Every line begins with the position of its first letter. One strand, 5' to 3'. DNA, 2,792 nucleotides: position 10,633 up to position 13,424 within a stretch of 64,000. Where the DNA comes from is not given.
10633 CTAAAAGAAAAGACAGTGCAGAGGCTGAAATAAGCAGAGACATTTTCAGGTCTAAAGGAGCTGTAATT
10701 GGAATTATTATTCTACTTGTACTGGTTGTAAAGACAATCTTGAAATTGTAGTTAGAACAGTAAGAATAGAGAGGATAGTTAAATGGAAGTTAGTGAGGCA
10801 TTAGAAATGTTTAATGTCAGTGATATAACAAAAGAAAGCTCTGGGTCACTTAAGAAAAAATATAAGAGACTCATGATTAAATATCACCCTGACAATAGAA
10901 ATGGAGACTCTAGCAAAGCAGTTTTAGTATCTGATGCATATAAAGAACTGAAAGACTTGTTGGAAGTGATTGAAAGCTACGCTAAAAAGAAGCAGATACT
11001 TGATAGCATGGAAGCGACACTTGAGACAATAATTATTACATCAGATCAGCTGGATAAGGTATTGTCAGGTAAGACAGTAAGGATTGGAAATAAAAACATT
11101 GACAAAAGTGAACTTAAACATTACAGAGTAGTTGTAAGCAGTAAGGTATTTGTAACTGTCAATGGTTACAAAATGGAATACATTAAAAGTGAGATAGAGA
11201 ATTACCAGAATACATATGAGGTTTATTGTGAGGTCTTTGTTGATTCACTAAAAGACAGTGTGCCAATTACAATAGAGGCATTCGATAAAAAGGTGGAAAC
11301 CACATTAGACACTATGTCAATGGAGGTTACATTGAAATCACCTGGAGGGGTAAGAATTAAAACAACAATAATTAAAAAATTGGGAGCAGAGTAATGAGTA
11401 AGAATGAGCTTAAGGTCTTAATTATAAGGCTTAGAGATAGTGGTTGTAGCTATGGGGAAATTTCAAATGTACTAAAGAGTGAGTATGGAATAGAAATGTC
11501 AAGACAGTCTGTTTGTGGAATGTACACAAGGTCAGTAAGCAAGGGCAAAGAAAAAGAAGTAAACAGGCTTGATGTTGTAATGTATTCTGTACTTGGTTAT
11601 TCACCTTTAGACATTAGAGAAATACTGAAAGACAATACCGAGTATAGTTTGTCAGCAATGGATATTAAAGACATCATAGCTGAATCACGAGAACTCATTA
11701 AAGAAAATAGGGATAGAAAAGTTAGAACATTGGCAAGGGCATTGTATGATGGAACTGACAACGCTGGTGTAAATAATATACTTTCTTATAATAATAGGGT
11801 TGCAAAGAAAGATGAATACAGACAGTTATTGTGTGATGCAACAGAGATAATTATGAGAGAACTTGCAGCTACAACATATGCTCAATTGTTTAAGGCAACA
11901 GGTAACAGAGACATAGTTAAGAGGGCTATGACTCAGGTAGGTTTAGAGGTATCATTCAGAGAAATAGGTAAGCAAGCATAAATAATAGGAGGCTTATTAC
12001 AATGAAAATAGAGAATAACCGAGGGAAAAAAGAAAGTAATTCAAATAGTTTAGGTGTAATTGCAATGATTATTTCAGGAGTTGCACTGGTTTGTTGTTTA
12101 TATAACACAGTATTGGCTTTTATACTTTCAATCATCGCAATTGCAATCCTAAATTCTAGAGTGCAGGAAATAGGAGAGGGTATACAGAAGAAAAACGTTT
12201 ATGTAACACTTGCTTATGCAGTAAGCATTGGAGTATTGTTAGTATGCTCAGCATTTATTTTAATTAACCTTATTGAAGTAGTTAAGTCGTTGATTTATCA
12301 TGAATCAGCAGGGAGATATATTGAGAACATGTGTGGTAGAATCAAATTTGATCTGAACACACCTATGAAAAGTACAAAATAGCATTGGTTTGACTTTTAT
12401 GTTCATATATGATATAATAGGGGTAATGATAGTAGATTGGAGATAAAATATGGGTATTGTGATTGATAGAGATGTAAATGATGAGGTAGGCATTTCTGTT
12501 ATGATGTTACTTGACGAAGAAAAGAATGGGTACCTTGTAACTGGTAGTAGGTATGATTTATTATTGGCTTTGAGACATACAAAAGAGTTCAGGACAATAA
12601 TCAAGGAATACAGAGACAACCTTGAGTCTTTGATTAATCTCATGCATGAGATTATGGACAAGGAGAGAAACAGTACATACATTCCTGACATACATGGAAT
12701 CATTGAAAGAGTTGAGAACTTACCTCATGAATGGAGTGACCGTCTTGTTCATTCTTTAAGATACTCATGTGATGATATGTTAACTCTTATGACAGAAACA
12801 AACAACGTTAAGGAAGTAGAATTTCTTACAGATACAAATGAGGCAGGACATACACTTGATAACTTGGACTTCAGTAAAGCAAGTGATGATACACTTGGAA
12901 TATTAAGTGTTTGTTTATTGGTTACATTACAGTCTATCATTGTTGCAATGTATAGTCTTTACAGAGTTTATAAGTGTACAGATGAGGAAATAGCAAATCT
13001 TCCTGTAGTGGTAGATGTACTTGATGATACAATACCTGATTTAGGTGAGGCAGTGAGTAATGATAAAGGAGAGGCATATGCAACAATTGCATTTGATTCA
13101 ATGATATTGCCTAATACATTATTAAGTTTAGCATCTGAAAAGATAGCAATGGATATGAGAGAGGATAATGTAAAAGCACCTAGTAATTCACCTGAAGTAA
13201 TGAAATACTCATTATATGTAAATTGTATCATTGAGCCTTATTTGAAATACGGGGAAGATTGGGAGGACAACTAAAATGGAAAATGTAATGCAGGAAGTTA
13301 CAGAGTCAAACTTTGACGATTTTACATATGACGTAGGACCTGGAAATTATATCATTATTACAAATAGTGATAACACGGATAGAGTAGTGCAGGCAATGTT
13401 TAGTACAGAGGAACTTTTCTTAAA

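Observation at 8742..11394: Mobile-element-encoded FtsH protease with a J-domain co-chaperone two genes downstream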

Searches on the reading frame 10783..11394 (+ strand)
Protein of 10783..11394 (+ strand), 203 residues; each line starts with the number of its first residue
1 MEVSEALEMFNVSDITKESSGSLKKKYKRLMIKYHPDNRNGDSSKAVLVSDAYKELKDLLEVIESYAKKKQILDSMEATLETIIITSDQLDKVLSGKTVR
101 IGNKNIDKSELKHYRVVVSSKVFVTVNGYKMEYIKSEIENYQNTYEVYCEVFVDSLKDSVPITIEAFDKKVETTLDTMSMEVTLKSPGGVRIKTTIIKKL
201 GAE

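Call 4: search_protein_families(library=pfam, proteins=[window:10783-11394:+], max_evalue=0.01)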
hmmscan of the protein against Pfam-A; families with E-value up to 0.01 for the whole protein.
window:10783-11394:+ (203 aa): 1 family
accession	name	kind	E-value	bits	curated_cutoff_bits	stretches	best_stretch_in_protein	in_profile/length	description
PF00226.36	DnaJ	-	1.3e-06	28.8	27.8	1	19-58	13-55/63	DnaJ domain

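Call 42: find_homologous_proteins(query=window:10783-11394:+, max_evalue=0.001)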
Query window:10783-11394:+ (203 aa): 4 proteins with E <= 0.001 among 224 candidates.
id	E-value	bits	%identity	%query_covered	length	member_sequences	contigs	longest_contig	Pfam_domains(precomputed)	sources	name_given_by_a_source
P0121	2.4e-116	404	97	100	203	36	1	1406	PF00226.37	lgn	-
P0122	5.2e-116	403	97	100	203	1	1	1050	PF00226.37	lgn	-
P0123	1.0e-111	389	93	100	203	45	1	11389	PF00226.37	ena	-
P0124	4.6e-73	263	89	70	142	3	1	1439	-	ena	-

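Call 47: find_homologous_proteins(query=A2, max_evalue=0.001)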
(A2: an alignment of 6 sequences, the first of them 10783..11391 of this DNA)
Query A2 (6 sequences) (203 aa, profile of the alignment): 11 proteins with E <= 0.001 among 3815 candidates.
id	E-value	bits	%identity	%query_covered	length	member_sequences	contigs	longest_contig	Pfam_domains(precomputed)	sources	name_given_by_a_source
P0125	2.9e-75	271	23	53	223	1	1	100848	-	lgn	-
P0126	1.4e-72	262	24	88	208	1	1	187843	PF00226.37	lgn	-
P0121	3.2e-66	241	97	100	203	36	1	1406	PF00226.37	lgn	-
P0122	5.2e-66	240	97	100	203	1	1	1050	PF00226.37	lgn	-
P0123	1.4e-63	232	93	100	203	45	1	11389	PF00226.37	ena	-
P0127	1.5e-55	206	22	100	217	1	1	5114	PF00226.37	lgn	-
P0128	2.5e-50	189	24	51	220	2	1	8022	PF00226.37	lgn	-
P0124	2.3e-37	147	89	70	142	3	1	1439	-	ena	-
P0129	8.3e-5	40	44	18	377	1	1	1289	PF00226.37,PF27439.1,PF00684.26,PF01556.24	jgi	jgi:molecular chaperone DnaJ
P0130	1.7e-4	39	35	25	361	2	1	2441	PF00226.37,PF27439.1,PF00684.26,PF01556.24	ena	-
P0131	6.0e-4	38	25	31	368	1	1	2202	PF00226.37,PF00684.26,PF01556.24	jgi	jgi:molecular chaperone DnaJ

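Call 60: predict_structure(alignment_id=A3)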
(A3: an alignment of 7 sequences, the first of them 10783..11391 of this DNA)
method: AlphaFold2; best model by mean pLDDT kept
length: 203 residues; sequences in the alignment: 7
mean_pLDDT: 83.9   pTM: 0.54
mean pLDDT of the five models: 83.9, 78.9, 76.9, 76.8, 72.4
residues with pLDDT >= 90: 60; 70-90: 122; 50-70: 18; < 50: 3
segments of 3 or more residues with pLDDT < 50: none
pLDDT, mean of each block of 10 residues (from residue 1): 82 83 88 79 83 85 72 53 86 90 87 84 91 80 84 89 92 93 90 93 61
secondary structure, 60 per line:
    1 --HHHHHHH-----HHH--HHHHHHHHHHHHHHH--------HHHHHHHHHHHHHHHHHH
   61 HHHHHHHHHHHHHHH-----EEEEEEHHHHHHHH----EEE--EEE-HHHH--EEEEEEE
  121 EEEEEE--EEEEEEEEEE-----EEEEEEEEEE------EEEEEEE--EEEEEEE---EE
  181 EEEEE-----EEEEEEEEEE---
elements in order: H3-9 H20-34 H43-75 E81-86 H87-94 E99-101 E104-106 H108-111 E114-126 E129-138 E144-153 E160-166 E169-175 E179-185 E191-200

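Call 61: search_protein_representatives(alignment_id=A3)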
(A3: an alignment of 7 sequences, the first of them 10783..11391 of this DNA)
Query: 7 sequences, 214 profile positions. Proteins with E-value up to 0.001 (for the whole library): 2554; up to 1e-10: 193; up to 1e-30: 50. The best 150 are listed.
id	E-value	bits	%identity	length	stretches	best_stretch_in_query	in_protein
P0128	8.6e-83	293.4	-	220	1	1-213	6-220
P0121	3.5e-81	288.1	-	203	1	1-211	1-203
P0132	4.2e-58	212.7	-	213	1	1-212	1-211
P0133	8.7e-56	205.1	-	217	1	1-213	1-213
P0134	6.5e-54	199.0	-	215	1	1-211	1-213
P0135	4.4e-47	176.6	-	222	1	1-209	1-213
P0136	1.6e-45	171.5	-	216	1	5-213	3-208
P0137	1.0e-44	168.9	-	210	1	1-209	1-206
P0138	1.7e-43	165.0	-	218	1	4-210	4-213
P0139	2.3e-42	161.2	-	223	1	1-206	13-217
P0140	7.1e-40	153.1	-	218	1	2-209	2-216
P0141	2.7e-39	151.2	-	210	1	1-206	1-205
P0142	9.2e-39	149.5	-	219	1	1-207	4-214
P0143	2.0e-37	145.1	-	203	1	1-210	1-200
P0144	4.9e-37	143.8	-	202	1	1-210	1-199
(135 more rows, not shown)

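Call 63: search_protein_families(library=ncbifam, proteins=[window:10783-11394:+], max_evalue=0.01)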
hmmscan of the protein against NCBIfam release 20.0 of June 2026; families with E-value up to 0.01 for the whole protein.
window:10783-11394:+ (203 aa): 8 families
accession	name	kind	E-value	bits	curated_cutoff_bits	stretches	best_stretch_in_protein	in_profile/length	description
NF008035.0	PRK10767.1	subfamily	3.1e-06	26.5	338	1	10-70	7-64/374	molecular chaperone DnaJ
TIGR02349.1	DnaJ_bact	equivalog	0.00028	20.4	377.2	1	15-71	8-61/354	molecular chaperone DnaJ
NF010874.0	PRK14281.1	equivalog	0.00032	19.9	619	1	19-71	16-64/397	chaperone protein DnaJ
NF011889.0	PRK15362.1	equivalog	0.0011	17.8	540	1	10-85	20-96/476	type III secretion system translocon protein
NF010892.0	PRK14299.1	equivalog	0.0019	17.5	392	0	19-79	17-71/291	chaperone protein DnaJ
TIGR00714.1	hscB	equivalog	0.0031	17.6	46.75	1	22-61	7-52/156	Fe-S protein assembly co-chaperone HscB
NF050028.1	CldAdptActJ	equivalog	0.0072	16.8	150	1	19-67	15-64/93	cold adaptation protein ActJcold adaptation protein ActJ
NF010894.0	PRK14301.1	equivalog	0.0097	14.9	548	0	10-68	7-62/373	chaperone protein DnaJ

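Call 64: search_protein_families(library=phrogs, proteins=[window:10783-11394:+], max_evalue=0.01)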
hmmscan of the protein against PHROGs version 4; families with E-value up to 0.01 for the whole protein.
window:10783-11394:+ (203 aa): 2 families
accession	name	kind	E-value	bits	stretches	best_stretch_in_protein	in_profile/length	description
phrog_14336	-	unknown function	0.00084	19.8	1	17-76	15-68/363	-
phrog_15863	-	unknown function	0.0054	17.1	1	22-69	158-206/312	-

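Call 73: fold_search(model_id=the predicted structure, library=viral)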
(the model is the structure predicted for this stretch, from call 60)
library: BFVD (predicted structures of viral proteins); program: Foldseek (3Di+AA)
matches with E <= 10: 545; with E <= 0.001: 10
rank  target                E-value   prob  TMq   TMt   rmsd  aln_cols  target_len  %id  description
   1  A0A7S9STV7            6.7e-08  1.00  0.27  0.21  18.0       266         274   12  J domain-containing protein [Virus NIOZ-UU157]
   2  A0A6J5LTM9            2.5e-06  1.00  0.29  0.24  17.6       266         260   11  CbpA DnaJ-class molecular chaperone [uncultured Caudovirales phage]
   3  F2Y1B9                3.4e-06  1.00  0.29  0.28  16.0       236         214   15  (no name in the UniProt tables at hand)
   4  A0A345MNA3            7.0e-06  1.00  0.23  0.19  21.4       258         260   13  (no name in the UniProt tables at hand)
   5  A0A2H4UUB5            1.4e-05  1.00  0.28  0.24  18.6       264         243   14  Molecular chaperone DnaJ/Hsp40 [Bodo saltans virus]
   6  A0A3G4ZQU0            1.7e-05  1.00  0.30  0.22  18.5       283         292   15  DnaJ domain protein [Barrevirus sp.]
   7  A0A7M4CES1            2.1e-05  1.00  0.26  0.18  20.9       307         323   14  J domain-containing protein [Pyramimonas orientalis virus 01B]
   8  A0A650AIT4            8.6e-05  1.00  0.30  0.28  19.7       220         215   12  (no name in the UniProt tables at hand)
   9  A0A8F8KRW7            8.6e-05  0.99  0.28  0.19  21.5       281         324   12  Chaperone DnaJ-class protein [Clandestinovirus]
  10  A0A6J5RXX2            1.5e-04  0.97  0.27  0.19  23.8       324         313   11  DnaJ DnaJ-class molecular chaperone with C-terminal Zn finger domain [uncultured Caudovirales phage]
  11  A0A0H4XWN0            1.4e-03  0.89  0.25  0.22  21.1       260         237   12  Low complexity protein [Salmon gill poxvirus]
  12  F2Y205                2.8e-03  1.00  0.29  0.34  15.3       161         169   19  (no name in the UniProt tables at hand)
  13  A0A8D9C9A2            6.6e-03  0.63  0.23  0.20  20.2       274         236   12  Chaperone protein DnaJ [uncultured marine phage]
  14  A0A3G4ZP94            1.7e-02  1.00  0.24  0.12   6.5        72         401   28  DnaJ domain protein [Terrestrivirus sp.]
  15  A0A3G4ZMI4            1.9e-02  0.47  0.26  0.16  20.2       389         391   10  DnaJ domain protein [Terrestrivirus sp.]
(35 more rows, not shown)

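Call 79: search_protein_families(library=padloc, proteins=[window:10783-11394:+], max_evalue=0.001)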
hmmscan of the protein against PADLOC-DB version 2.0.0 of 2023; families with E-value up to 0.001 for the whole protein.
window:10783-11394:+ (203 aa): 0 families

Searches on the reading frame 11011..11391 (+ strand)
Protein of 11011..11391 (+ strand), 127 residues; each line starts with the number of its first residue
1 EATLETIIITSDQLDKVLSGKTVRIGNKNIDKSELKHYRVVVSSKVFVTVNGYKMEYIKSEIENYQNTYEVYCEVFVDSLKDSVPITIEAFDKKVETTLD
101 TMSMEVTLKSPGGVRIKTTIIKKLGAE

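Call 96: predict_structure(alignment_id=A6)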
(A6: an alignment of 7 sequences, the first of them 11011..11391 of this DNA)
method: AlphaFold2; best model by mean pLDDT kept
length: 127 residues; sequences in the alignment: 7
mean_pLDDT: 91.8   pTM: 0.80
mean pLDDT of the five models: 91.8, 91.7, 91.2, 91.1, 89.2
residues with pLDDT >= 90: 104; 70-90: 18; 50-70: 3; < 50: 2
segments of 3 or more residues with pLDDT < 50: none
pLDDT, mean of each block of 10 residues (from residue 1): 80 94 94 92 96 94 93 93 95 92 95 94 81
secondary structure, 60 per line:
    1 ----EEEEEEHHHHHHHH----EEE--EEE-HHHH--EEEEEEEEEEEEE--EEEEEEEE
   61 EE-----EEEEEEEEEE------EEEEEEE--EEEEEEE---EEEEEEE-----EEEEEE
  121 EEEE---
elements in order: E5-10 H11-18 E23-25 E28-30 H32-35 E38-50 E53-62 E68-77 E84-90 E93-99 E103-109 E115-124

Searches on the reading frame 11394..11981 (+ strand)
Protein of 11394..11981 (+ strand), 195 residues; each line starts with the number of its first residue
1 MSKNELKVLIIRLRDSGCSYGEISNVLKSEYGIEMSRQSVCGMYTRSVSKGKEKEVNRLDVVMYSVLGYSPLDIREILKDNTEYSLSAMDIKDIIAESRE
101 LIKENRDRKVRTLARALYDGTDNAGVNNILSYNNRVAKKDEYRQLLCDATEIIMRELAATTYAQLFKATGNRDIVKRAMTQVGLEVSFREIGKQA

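Call 4: search_protein_families(library=pfam, proteins=[window:11394-11981:+], max_evalue=0.01)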
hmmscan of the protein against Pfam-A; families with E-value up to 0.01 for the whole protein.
window:11394-11981:+ (195 aa): 0 families

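Call 63: search_protein_families(library=ncbifam, proteins=[window:11394-11981:+], max_evalue=0.01)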
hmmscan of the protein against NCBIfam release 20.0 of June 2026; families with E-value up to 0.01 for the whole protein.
window:11394-11981:+ (195 aa): 1 family
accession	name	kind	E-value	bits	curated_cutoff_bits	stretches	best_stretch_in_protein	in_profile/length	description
NF033543.2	transpos_IS256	equivalog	0.0017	17.4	150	0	4-43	62-101/338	IS256 family transposase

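Call 64: search_protein_families(library=phrogs, proteins=[window:11394-11981:+], max_evalue=0.01)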
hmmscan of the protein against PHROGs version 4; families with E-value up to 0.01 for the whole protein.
window:11394-11981:+ (195 aa): 0 families

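Call 79: search_protein_families(library=padloc, proteins=[window:11394-11981:+], max_evalue=0.001)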
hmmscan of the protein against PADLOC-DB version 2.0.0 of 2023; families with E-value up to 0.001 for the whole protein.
window:11394-11981:+ (195 aa): 0 families

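Call 95: search_protein_families(library=pfam, alignment_id=A4, max_evalue=1)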
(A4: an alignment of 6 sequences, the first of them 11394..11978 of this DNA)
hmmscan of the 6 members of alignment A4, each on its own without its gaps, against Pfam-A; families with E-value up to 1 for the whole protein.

A. member 1, window:11394-11978:+ (195 aa): 3 families
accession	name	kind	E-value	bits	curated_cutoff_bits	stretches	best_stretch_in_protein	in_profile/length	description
PF22023.1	Pus10_THUMP_arc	-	0.011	16.3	28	1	150-189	30-69/78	Pus10 THUMP domain, archaeal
PF25787.1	HTH_SB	-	0.022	15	43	1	4-28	9-33/53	Sleeping Beauty transposase HTH domain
PF19131.5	DUF5814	-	0.046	13.8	25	1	7-35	78-106/148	Family of unknown function (DUF5814)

B. families by the number of members that match (of 6 scanned): 15 families
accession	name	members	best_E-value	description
PF24625.1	DUF7626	2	0.018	Domain of unknown function (DUF7626)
PF25787.1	HTH_SB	2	0.022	Sleeping Beauty transposase HTH domain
PF14420.11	Clr5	2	0.029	Clr5 domain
PF20075.5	DUF6471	1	0.0042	Domain of unknown function (DUF6471)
PF03118.21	RNA_pol_A_CTD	1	0.0095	Bacterial RNA polymerase, alpha chain C terminal domain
PF22023.1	Pus10_THUMP_arc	1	0.011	Pus10 THUMP domain, archaeal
PF08281.18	Sigma70_r4_2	1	0.018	Sigma-70, region 4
PF02349.20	MSG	1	0.026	Major surface glycoprotein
PF19131.5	DUF5814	1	0.046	Family of unknown function (DUF5814)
PF25325.1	EF-hand_EFHB_C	1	0.049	EFHB C-terminal EF-hand domain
PF07568.18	HisKA_2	1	0.061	Histidine kinase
PF03979.19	Sigma70_r1_1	1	0.069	Sigma-70 factor, region 1.1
PF13411.12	MerR_1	1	0.21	MerR HTH family regulatory protein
PF13040.11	Fur_reg_FbpB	1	0.23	Fur-regulated basic protein B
PF14493.12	HTH_40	1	0.75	Helix-turn-helix domain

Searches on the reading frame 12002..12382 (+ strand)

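Call 4: search_protein_families(library=pfam, proteins=[window:12002-12382:+], max_evalue=0.01)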
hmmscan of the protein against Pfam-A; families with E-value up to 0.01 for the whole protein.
window:12002-12382:+ (126 aa): 1 family
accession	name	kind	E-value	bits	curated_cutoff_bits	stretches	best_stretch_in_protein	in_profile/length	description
PF06653.16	Claudin_3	-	0.0052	17.2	28.7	1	16-89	39-116/163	Tight junction protein, Claudin-like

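Call 90: search_protein_families(library=phrogs, proteins=[window:12002-12382:+], max_evalue=0.01)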
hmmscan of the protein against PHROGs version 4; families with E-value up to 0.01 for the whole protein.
window:12002-12382:+ (126 aa): 0 families

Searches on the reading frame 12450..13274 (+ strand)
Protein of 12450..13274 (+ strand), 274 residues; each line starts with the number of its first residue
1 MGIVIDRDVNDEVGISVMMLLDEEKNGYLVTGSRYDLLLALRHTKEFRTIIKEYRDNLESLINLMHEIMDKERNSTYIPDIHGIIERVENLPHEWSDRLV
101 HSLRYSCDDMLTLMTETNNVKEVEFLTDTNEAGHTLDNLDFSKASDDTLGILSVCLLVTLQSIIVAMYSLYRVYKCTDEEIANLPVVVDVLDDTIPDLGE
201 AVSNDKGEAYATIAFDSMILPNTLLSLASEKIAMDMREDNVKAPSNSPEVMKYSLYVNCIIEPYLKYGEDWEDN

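Call 4: search_protein_families(library=pfam, proteins=[window:12450-13274:+], max_evalue=0.01)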
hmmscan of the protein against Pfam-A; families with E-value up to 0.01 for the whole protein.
window:12450-13274:+ (274 aa): 1 family
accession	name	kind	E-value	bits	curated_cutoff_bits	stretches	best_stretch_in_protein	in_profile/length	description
PF06047.16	Nkap_C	-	0.0097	16.4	25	0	12-60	31-79/102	NF-kappa-B-activating protein C-terminal domain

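Call 64: search_protein_families(library=phrogs, proteins=[window:12450-13274:+], max_evalue=0.01)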
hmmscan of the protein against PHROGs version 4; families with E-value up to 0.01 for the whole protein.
window:12450-13274:+ (274 aa): 0 families
